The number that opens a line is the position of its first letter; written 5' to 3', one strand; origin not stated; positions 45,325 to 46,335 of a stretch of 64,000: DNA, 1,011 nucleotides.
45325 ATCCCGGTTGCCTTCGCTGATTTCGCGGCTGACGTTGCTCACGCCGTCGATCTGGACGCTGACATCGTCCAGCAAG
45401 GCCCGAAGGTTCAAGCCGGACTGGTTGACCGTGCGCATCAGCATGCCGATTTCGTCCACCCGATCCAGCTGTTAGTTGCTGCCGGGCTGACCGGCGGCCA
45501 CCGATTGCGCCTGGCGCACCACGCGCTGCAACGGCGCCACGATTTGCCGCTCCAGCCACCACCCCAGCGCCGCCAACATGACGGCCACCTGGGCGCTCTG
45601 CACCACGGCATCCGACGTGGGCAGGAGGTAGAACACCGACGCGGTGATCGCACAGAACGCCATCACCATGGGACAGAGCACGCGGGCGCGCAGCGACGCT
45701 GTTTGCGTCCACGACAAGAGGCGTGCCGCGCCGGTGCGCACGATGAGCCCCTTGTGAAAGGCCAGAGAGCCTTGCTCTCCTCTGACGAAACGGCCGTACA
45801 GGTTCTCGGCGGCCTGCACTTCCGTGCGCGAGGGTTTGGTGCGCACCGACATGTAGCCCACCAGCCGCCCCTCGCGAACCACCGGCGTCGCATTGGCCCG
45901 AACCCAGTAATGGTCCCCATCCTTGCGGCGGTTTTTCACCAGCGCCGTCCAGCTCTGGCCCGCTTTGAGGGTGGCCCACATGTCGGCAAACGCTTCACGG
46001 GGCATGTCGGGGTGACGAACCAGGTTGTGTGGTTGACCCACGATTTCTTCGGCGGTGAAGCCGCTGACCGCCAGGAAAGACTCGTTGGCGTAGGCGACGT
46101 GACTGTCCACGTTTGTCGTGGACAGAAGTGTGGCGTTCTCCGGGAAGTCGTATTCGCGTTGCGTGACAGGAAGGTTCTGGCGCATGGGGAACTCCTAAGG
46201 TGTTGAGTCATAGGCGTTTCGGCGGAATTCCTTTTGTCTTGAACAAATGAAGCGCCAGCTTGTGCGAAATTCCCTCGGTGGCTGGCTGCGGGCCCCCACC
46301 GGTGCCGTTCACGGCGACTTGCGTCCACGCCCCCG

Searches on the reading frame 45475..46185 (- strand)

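Call 70: search_protein_families(library=pfam, proteins=[window:45475-46185:-], max_evalue=0.001)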
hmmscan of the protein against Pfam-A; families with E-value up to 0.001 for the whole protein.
seq(237 aa): 4 families
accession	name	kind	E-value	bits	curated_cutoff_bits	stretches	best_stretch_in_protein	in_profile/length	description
PF08447.18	PAS_3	-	1.4e-16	61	25.6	1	31-114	2-88/89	PAS fold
PF13426.13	PAS_9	-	7.4e-12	45.9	27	1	19-110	4-93/103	PAS domain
PF00989.32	PAS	-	1.5e-09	38.3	22.6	1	24-112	17-107/113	PAS fold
PF08448.16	PAS_4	-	6e-07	30.1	23.1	1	25-112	12-99/110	PAS fold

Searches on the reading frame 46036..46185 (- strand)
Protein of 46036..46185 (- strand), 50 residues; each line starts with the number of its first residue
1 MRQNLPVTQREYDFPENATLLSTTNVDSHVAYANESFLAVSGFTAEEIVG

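Call 21: search_protein_families(library=pfam, proteins=[window:46036-46185:-], max_evalue=0.1)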
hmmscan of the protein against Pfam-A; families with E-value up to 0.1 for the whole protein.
seq(50 aa): 1 family
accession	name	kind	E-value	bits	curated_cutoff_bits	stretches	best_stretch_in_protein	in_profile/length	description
PF13426.13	PAS_9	-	0.0015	19.2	27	1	19-50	4-33/103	PAS domain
